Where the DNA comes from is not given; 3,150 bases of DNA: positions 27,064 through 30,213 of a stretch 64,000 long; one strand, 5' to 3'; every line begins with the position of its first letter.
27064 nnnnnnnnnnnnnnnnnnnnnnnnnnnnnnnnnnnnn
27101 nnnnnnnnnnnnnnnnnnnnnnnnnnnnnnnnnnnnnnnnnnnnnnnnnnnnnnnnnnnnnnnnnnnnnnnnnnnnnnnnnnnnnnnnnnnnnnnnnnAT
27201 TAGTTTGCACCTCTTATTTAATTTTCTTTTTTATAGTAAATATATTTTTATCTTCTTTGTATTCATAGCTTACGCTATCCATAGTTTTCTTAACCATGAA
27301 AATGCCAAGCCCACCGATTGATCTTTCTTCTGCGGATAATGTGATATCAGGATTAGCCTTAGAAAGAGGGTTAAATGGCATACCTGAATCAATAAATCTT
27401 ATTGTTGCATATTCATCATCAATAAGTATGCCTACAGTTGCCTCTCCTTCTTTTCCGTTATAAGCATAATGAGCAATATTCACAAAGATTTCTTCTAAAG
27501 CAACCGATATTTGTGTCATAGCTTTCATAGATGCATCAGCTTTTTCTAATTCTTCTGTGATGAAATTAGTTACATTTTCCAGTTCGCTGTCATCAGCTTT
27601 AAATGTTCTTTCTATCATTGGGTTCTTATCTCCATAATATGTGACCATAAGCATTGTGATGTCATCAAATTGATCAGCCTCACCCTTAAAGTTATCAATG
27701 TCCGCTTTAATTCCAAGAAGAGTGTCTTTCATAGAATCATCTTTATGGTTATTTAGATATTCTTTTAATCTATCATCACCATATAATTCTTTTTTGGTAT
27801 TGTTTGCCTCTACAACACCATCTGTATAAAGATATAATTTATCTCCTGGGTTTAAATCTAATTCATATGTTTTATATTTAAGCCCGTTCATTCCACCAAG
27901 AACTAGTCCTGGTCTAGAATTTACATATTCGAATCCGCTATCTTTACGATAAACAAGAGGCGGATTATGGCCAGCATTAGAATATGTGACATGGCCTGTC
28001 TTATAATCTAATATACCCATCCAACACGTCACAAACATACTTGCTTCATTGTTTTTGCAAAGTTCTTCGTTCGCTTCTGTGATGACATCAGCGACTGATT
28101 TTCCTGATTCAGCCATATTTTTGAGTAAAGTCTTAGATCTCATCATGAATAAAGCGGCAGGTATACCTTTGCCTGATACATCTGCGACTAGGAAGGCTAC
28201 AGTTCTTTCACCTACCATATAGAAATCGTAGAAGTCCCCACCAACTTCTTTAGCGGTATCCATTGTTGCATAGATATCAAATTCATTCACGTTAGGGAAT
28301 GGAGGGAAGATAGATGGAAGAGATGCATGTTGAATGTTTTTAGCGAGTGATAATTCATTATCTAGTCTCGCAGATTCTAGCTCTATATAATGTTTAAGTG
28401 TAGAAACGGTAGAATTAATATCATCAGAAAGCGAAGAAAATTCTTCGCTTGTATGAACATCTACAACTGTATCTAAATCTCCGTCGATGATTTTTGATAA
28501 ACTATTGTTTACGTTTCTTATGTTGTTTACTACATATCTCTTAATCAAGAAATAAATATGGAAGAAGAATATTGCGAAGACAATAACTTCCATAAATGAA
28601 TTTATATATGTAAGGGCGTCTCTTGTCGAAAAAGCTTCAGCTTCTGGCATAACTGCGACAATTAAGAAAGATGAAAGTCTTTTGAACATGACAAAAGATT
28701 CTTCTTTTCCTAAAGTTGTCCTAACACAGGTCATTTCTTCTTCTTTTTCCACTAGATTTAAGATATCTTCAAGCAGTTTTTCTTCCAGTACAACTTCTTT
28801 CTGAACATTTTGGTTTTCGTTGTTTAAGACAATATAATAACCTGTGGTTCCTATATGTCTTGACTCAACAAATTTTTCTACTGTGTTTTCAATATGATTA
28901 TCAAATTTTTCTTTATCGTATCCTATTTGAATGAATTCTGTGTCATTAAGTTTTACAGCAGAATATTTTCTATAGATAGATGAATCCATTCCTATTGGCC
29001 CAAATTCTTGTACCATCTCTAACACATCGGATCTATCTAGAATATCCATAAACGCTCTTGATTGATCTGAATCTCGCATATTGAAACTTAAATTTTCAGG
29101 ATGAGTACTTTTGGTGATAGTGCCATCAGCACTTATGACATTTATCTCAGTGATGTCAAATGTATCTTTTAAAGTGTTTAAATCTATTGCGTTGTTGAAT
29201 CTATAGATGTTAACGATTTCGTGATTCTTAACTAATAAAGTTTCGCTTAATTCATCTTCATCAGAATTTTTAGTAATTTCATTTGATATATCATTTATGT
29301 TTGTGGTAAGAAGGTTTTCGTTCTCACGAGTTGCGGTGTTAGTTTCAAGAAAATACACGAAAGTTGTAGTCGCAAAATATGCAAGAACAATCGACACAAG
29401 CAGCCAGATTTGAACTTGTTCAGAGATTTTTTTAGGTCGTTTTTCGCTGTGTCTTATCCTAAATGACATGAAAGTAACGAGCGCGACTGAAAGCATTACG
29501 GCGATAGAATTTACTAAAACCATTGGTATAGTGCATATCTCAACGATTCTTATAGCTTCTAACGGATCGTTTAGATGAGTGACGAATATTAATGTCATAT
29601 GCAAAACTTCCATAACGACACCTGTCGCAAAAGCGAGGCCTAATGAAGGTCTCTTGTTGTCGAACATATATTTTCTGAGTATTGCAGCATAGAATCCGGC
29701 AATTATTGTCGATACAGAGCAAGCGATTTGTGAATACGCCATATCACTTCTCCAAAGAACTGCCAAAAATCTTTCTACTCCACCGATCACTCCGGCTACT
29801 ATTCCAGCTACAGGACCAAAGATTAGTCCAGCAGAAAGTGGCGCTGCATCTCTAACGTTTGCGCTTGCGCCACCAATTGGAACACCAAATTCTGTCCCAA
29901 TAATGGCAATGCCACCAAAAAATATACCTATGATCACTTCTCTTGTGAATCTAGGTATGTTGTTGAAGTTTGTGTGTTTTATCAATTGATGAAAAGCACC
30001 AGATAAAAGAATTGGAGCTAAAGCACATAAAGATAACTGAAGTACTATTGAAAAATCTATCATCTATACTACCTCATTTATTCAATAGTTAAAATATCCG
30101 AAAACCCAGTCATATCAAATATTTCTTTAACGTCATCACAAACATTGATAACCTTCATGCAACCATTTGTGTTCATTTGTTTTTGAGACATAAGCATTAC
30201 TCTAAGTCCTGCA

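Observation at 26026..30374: Partner-switching module with no sigma factor, whose sensor fuses the opposing phosphatase and kinase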

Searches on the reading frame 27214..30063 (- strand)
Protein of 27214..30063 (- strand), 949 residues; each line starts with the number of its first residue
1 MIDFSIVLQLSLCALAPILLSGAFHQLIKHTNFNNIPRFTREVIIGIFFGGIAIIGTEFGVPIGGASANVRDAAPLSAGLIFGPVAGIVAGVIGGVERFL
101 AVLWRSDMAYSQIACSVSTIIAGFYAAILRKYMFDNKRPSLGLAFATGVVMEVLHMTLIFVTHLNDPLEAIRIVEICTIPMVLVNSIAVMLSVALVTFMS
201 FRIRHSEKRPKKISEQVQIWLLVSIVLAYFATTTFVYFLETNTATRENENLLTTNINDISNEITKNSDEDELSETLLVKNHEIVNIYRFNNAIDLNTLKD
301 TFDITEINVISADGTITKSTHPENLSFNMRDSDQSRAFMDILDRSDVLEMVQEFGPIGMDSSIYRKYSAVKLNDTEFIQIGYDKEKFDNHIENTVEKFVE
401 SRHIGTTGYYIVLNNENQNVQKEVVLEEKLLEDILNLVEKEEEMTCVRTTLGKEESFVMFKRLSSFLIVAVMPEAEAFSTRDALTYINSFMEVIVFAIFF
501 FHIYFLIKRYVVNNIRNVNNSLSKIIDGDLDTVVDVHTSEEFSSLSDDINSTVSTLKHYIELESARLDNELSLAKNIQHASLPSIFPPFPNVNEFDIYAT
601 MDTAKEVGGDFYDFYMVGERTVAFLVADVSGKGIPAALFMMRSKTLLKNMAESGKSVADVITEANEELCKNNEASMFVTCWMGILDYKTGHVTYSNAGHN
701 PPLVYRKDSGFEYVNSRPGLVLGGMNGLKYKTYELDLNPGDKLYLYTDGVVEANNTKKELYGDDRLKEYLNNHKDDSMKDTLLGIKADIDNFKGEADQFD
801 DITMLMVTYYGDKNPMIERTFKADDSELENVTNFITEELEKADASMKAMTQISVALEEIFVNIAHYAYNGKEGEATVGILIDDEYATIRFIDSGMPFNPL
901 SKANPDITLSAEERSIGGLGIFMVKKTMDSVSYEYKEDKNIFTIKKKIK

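Call 3: search_protein_families(library=pfam, proteins=[window:27214-30063:-], max_evalue=0.01)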
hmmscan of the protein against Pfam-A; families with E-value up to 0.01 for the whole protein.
window:27214-30063:- (949 aa): 4 families
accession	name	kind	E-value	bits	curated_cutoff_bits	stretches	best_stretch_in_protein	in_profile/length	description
PF07228.17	SpoIIE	-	3.1e-55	187.5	25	1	619-808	2-190/192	Stage II sporulation protein E (SpoIIE)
PF07694.17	5TM-5TMR_LYT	-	1.3e-30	106.7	24.6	1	35-196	12-166/169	5TMR of 5TMR-LYT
PF13581.12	HATPase_c_2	-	4.9e-20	72.3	27.4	1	821-946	1-127/127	Histidine kinase-like ATPase domain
PF07155.17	ECF-ribofla_trS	-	0.00036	21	26.7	1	43-191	8-161/172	ECF-type riboflavin transporter, S component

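Call 4: search_protein_families(library=ncbifam, proteins=[window:27214-30063:-], max_evalue=0.01)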
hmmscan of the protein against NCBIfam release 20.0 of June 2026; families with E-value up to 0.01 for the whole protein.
window:27214-30063:- (949 aa): 9 families
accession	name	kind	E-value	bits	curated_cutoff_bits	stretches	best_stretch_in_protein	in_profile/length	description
NF038263.1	prot_phos_SiaA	equivalog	1.2e-19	70.3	700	2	606-806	448-654/658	biofilm regulation protein phosphatase SiaA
NF045505.1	RR_RssB_Pseudo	equivalog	4.2e-14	52.4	700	1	575-758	160-346/394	two-component system response regulator RssB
TIGR02865.1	spore_II_E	equivalog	8.2e-10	37.4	490.8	1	603-777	562-732/764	stage II sporulation protein E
NF003144.0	PRK04069.1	equivalog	2.8e-07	30.1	145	1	840-944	31-140/161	anti-sigma B factor RsbW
TIGR01925.2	spIIAB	equivalog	2.1e-05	24.4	135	1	839-939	25-126/137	anti-sigma F factor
TIGR01924.1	rsbW_low_gc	equivalog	4.7e-05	22.9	155.05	1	841-938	32-134/159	anti-sigma B factor RsbW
TIGR02956.1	TMAO_torS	equivalog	0.0018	16.4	676.5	1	491-574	336-421/967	TMAO reductase system sensor histidine kinase/response regulator TorS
NF011615.0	PRK15041.1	equivalog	0.0028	16.4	947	1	479-554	188-261/554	methyl-accepting chemotaxis protein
NF040691.1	MtrAB_MtrB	equivalog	0.0072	15.4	450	0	495-561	196-262/507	MtrAB system histidine kinase MtrB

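Call 36: find_homologous_proteins(query=window:27214-30063:-)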
Query window:27214-30063:- (949 aa): 825 proteins with E <= 0.001 among 8000 candidates; the best 120 are listed.
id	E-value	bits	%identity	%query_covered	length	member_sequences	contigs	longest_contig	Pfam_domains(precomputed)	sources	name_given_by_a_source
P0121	0.0e+0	1577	73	100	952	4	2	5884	PF13581.13,PF07694.18,PF07228.18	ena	-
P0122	0.0e+0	1542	71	100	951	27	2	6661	PF13581.13,PF07694.18,PF07228.18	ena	-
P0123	0.0e+0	1503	70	100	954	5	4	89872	PF13581.13,PF07694.18,PF07228.18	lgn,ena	-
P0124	0.0e+0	1353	100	64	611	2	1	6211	PF13581.13,PF07228.18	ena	-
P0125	0.0e+0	1052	51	99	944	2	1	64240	PF13581.13,PF07694.18,PF07228.18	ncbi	-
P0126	0.0e+0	1040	50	99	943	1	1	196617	PF13581.13,PF07694.18,PF07228.18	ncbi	-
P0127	0.0e+0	1035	52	99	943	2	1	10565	PF13581.13,PF07694.18,PF07228.18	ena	-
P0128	0.0e+0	1024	52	98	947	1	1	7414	PF13581.13,PF07694.18,PF07228.18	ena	-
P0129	0.0e+0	1023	51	99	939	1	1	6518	PF13581.13,PF07694.18,PF07228.18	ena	-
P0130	0.0e+0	1019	51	99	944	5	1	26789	PF13581.13,PF07694.18,PF07228.18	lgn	-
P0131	0.0e+0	1017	50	99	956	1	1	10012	PF13581.13,PF07694.18,PF07228.18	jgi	-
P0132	0.0e+0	1017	51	99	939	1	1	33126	PF13581.13,PF07694.18,PF07228.18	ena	-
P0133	2.4e-297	1007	51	99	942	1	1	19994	PF13581.13,PF07694.18,PF07228.18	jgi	-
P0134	4.5e-297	1006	50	100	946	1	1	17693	PF13581.13,PF07694.18,PF07228.18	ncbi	-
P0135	6.3e-294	995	50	99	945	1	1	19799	PF02743.25,PF13581.13,PF07694.18,PF07228.18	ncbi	-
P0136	1.7e-288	978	49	100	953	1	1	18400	PF13581.13,PF07694.18,PF07228.18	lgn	-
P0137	5.3e-287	973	48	99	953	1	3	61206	PF13581.13,PF07694.18,PF07228.18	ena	-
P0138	3.9e-282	956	48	100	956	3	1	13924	PF13581.13,PF07694.18,PF07228.18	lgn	-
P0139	1.2e-280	952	48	99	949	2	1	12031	PF13581.13,PF07694.18,PF07228.18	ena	-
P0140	5.4e-279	946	49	99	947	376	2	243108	PF13581.13,PF07694.18,PF07228.18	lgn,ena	-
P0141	1.0e-277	942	47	100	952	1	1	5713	PF13581.13,PF07694.18,PF07228.18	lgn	-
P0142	7.7e-277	939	49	100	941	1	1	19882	PF13581.13,PF07694.18,PF07228.18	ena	-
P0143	1.4e-276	938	47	100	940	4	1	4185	PF13581.13,PF07694.18,PF07228.18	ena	-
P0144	3.1e-276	937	48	97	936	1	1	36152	PF13581.13,PF07694.18,PF07228.18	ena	-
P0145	1.2e-275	935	48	99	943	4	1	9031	PF13581.13,PF07694.18,PF07228.18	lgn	-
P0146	1.4e-275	935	47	100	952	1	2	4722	PF13581.13,PF07694.18,PF07228.18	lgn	-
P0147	6.4e-268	909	45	99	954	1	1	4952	PF13581.13,PF07694.18,PF07228.18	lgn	-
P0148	1.3e-267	908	53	85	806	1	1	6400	PF07694.18,PF07228.18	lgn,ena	-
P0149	2.5e-267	907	46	99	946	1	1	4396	PF13581.13,PF07694.18,PF07228.18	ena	-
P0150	2.1e-265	901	47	98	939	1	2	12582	PF13581.13,PF07694.18,PF07228.18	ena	-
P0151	4.8e-265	900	47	98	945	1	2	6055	PF13581.13,PF07694.18,PF07228.18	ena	-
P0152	2.2e-264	898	46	98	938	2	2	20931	PF13581.13,PF07694.18,PF07228.18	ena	-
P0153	1.1e-262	892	46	99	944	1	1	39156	PF13581.13,PF07694.18,PF07228.18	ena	-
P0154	2.0e-262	891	53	58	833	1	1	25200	PF13581.13,PF07694.18,PF07228.18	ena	-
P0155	3.0e-262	891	47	97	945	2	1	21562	PF13581.13,PF07694.18,PF07228.18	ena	-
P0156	3.8e-262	890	46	98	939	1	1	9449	PF13581.13,PF07694.18,PF07228.18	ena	-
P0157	8.3e-262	889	46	99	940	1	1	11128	PF13581.13,PF07694.18,PF07228.18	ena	-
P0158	8.6e-262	889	46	98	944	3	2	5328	PF13581.13,PF07694.18,PF07228.18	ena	-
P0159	1.8e-261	888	46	98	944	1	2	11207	PF13581.13,PF07694.18,PF07228.18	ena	-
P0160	3.0e-261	887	46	97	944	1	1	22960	PF13581.13,PF07694.18,PF07228.18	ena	-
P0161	4.1e-261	887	46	97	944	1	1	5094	PF13581.13,PF07694.18,PF07228.18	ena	-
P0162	8.3e-261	886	46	98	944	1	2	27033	PF13581.13,PF07694.18,PF07228.18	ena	-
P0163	8.6e-261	886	46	98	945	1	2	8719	PF13581.13,PF07694.18,PF07228.18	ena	-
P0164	1.3e-260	885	46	99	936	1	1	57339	PF07155.18,PF13581.13,PF07694.18,PF07228.18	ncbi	-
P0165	2.0e-260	885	54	58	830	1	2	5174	PF13581.13,PF07694.18,PF07228.18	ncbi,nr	ncbi:MAG: SpoIIE family protein phosphatase [Clostridia bacterium]|nr:SpoIIE family protein phosphat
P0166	2.3e-260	884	47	97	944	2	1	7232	PF13581.13,PF07694.18,PF07228.18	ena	-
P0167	2.3e-260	884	46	98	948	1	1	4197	PF13581.13,PF07694.18,PF07228.18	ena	-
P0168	3.3e-260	884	46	97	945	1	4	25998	PF13581.13,PF07694.18,PF07228.18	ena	-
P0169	4.9e-260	883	46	99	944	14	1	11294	PF13581.13,PF07694.18,PF07228.18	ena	-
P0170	5.4e-260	883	46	98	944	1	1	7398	PF13581.13,PF07694.18,PF07228.18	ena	-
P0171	1.1e-259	882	46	97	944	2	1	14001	PF13581.13,PF07694.18,PF07228.18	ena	-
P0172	1.3e-259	882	46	99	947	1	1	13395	PF13581.13,PF07694.18,PF07228.18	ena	-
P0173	1.4e-259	882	46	98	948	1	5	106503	PF13581.13,PF07694.18,PF07228.18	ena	-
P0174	1.6e-259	882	46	98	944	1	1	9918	PF13581.13,PF07694.18,PF07228.18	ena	-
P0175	1.6e-259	882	46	97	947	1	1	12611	PF13581.13,PF07694.18,PF07228.18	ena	-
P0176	1.9e-259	881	46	97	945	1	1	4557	PF13581.13,PF07694.18,PF07228.18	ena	-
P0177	1.9e-259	881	45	99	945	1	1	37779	PF13581.13,PF07694.18,PF07228.18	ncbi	-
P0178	2.1e-259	881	46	98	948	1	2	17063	PF13581.13,PF07694.18,PF07228.18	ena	-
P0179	2.2e-259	881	46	98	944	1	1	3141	PF13581.13,PF07694.18,PF07228.18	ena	-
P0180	2.3e-259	881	46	99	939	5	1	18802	PF13581.13,PF07694.18,PF07228.18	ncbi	-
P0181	2.4e-259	881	46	97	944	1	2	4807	PF13581.13,PF07694.18,PF07228.18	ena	-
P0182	2.8e-259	881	46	99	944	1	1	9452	PF13581.13,PF07694.18,PF07228.18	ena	-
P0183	2.9e-259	881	46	99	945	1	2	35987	PF13581.13,PF07694.18,PF07228.18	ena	-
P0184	3.6e-259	880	46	98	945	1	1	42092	PF13581.13,PF07694.18,PF07228.18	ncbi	-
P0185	5.3e-259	880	46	97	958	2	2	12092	PF13581.13,PF07694.18,PF07228.18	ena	-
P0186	7.3e-259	879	45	98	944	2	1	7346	PF13581.13,PF07694.18,PF07228.18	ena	-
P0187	1.0e-258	879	45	98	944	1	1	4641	PF13581.13,PF07694.18,PF07228.18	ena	-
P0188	1.7e-258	878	46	99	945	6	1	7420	PF13581.13,PF07694.18,PF07228.18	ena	-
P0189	1.8e-258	878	46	98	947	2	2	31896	PF13581.13,PF07694.18,PF07228.18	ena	-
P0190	2.6e-258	878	46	99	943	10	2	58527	PF13581.13,PF07694.18,PF07228.18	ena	-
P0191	2.8e-258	878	46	97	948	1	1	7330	PF13581.13,PF07694.18,PF07228.18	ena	-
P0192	2.8e-258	878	46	97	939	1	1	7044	PF13581.13,PF07694.18,PF07228.18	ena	-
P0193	3.7e-258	877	46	97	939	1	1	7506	PF13581.13,PF07694.18,PF07228.18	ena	-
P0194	4.9e-258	877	51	85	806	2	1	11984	PF07694.18,PF07228.18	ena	-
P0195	5.2e-258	877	46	97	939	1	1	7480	PF13581.13,PF07694.18,PF07228.18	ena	-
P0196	5.6e-258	877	45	98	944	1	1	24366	PF13581.13,PF07694.18,PF07228.18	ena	-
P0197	6.3e-258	876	45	98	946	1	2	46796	PF13581.13,PF07694.18,PF07228.18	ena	-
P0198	9.5e-258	876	46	98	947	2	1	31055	PF13581.13,PF07694.18,PF07228.18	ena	-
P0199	1.0e-257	876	45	99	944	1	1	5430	PF13581.13,PF07694.18,PF07228.18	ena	-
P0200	1.0e-257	876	46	98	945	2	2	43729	PF13581.13,PF07694.18,PF07228.18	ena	-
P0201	1.2e-257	875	46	99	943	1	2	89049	PF13581.13,PF07694.18,PF07228.18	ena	-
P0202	1.4e-257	875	46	99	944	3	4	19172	PF13581.13,PF07694.18,PF07228.18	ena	-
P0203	1.5e-257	875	47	97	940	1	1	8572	PF13581.13,PF07694.18,PF07228.18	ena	-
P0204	1.6e-257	875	46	97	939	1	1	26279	PF13581.13,PF07694.18,PF07228.18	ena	-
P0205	1.8e-257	875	45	99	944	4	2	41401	PF13581.13,PF07694.18,PF07228.18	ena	-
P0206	1.9e-257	875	46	98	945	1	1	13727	PF13581.13,PF07694.18,PF07228.18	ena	-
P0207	2.0e-257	875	45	99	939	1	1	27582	PF13581.13,PF07694.18,PF07228.18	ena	-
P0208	2.1e-257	875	46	97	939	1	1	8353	PF13581.13,PF07694.18,PF07228.18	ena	-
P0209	2.4e-257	874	46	97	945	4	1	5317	PF13581.13,PF07694.18,PF07228.18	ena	-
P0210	2.7e-257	874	46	98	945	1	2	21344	PF13581.13,PF07694.18,PF07228.18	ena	-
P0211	3.4e-257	874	45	99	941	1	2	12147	PF13581.13,PF07694.18,PF07228.18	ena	-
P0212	4.2e-257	874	46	98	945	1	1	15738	PF13581.13,PF07694.18,PF07228.18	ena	-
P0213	4.4e-257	874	45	98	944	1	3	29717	PF13581.13,PF07694.18,PF07228.18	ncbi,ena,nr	ncbi:MAG: SpoIIE family protein phosphatase [Clostridia bacterium]|nr:SpoIIE family protein phosphat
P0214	5.1e-257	873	46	97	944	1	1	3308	PF13581.13,PF07694.18,PF07228.18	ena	-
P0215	5.9e-257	873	47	96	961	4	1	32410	PF13581.13,PF07694.18,PF07228.18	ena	-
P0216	6.7e-257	873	46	97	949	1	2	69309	PF13581.13,PF07694.18,PF07228.18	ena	-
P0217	9.0e-257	873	46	98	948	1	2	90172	PF13581.13,PF07694.18,PF07228.18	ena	-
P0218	1.1e-256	872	45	98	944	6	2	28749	PF13581.13,PF07694.18,PF07228.18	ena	-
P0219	1.1e-256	872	46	99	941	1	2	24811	PF00672.31,PF13581.13,PF07694.18,PF07228.18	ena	-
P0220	1.5e-256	872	46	97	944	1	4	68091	PF13581.13,PF07694.18,PF07228.18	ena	-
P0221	1.5e-256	872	46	98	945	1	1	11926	PF13581.13,PF07694.18,PF07228.18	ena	-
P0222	1.8e-256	872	46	97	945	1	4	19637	PF13581.13,PF07694.18,PF07228.18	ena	-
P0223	1.9e-256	872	46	97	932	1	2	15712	PF13581.13,PF07694.18,PF07228.18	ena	-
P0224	2.3e-256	871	46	99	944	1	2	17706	PF13581.13,PF07694.18,PF07228.18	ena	-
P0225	2.7e-256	871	45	98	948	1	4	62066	PF13581.13,PF07694.18,PF07228.18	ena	-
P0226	2.9e-256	871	45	98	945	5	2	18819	PF13581.13,PF07694.18,PF07228.18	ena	-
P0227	3.0e-256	871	45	98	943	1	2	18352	PF13581.13,PF07694.18,PF07228.18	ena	-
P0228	3.0e-256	871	47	96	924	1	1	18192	PF13581.13,PF07694.18,PF07228.18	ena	-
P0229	3.4e-256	871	45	98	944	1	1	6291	PF13581.13,PF07694.18,PF07228.18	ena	-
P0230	3.6e-256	871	46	98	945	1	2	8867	PF13581.13,PF07694.18,PF07228.18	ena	-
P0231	3.6e-256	871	46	98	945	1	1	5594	PF13581.13,PF07694.18,PF07228.18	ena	-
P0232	6.1e-256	870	45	98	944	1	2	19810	PF13581.13,PF07694.18,PF07228.18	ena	-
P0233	6.2e-256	870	47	96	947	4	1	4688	PF13581.13,PF07694.18,PF07228.18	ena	-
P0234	6.7e-256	870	46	98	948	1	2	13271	PF13581.13,PF07694.18,PF07228.18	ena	-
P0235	7.9e-256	869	46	99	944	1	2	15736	PF13581.13,PF07694.18,PF07228.18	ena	-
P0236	1.0e-255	869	46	97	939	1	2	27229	PF13581.13,PF07694.18,PF07228.18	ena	-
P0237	1.3e-255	869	46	98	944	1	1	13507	PF13581.13,PF07694.18,PF07228.18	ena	-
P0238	1.4e-255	869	46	97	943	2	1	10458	PF13581.13,PF07694.18,PF07228.18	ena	-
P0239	1.8e-255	868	46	98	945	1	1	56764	PF13581.13,PF07694.18,PF07228.18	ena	-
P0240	1.8e-255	868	45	98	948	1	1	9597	PF13581.13,PF07694.18,PF07228.18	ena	-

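Call 58: search_protein_families(library=padloc, proteins=[window:27214-30063:-], max_evalue=0.01)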
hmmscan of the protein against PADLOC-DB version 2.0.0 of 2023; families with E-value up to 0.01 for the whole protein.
window:27214-30063:- (949 aa): 0 families

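Call 60: search_solved_structures(query=window:27214-30063:-, max_evalue=0.001)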
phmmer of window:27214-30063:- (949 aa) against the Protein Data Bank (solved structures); distinct sequences matched with E-value up to 0.001: 11.
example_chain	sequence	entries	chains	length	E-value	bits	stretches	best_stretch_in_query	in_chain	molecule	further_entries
3ke6_A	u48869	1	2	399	2.1e-18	68.9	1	594-754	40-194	Protein Rv1364c/MT1410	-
3es2_A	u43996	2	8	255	6.9e-12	47.3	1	605-753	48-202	Probable two-component response regulator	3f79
3eq2_A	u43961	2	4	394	1.6e-11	46.1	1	604-753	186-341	Probable two-component response regulator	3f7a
6k4e_A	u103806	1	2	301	9.5e-08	33.6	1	565-806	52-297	Putative serine phosphatase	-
5mqh_A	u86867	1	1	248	4.3e-06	28.1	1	607-768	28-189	Serine phosphatase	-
3t91_A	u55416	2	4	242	7.5e-06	27.3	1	607-768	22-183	Stage II sporulation protein E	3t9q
5ucg_A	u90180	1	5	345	1.5e-05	26.4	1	607-767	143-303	Stage II sporulation protein E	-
1til_A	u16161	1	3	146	0.00044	21.5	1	838-943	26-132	Anti-sigma F factor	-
1l0o_A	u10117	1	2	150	0.00048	21.4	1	838-943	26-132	Anti-sigma F factor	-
1th8_A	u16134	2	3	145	0.00054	21.2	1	838-942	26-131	Anti-sigma F factor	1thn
1tid_A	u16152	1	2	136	0.00057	21.1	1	838-941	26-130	Anti-sigma F factor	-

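Call 61: search_protein_families(library=pfam, proteins=[P0135, P0219], max_evalue=5)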
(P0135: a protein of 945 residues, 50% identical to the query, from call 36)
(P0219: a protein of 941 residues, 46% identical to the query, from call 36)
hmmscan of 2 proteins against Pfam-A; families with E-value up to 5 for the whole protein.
P0135 (945 aa): 9 families
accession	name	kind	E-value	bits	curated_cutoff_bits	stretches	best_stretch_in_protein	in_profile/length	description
PF07228.17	SpoIIE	-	2.6e-51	174.7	25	1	613-801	2-189/192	Stage II sporulation protein E (SpoIIE)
PF07694.17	5TM-5TMR_LYT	-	1.7e-26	93.2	24.6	1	35-192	14-166/169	5TMR of 5TMR-LYT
PF13581.12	HATPase_c_2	-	1.3e-22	80.6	27.4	1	817-942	1-127/127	Histidine kinase-like ATPase domain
PF02743.24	dCache_1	-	8.2e-07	29.2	45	2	386-440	154-208/240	Cache domain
PF00672.30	HAMP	-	0.025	15.4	25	1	509-551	10-52/53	HAMP domain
PF08269.17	dCache_2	-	0.091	12.3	26.5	1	387-444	195-256/298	Cache domain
PF02518.31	HATPase_c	-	0.16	12.8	26.4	1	851-922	9-82/111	Histidine kinase-, DNA gyrase B-, and HSP90-like ATPase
PF10794.15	DUF2606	-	0.23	11.6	25.4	1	180-213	14-48/134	Protein of unknown function (DUF2606)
PF12725.13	DUF3810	-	0.76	9.5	28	1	175-287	20-127/311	Protein of unknown function (DUF3810)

P0219 (941 aa): 5 families
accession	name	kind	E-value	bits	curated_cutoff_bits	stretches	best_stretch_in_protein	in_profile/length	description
PF07228.17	SpoIIE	-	6e-50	170.3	25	1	608-798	2-191/192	Stage II sporulation protein E (SpoIIE)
PF07694.17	5TM-5TMR_LYT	-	3.1e-25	89.2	24.6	1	31-188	14-166/169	5TMR of 5TMR-LYT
PF13581.12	HATPase_c_2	-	2.4e-22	79.8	27.4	1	812-939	1-127/127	Histidine kinase-like ATPase domain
PF00672.30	HAMP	-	2e-05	25.2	25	1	499-549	2-52/53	HAMP domain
PF18947.5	HAMP_2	-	0.057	13.8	24.3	1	503-549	20-66/67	HAMP domain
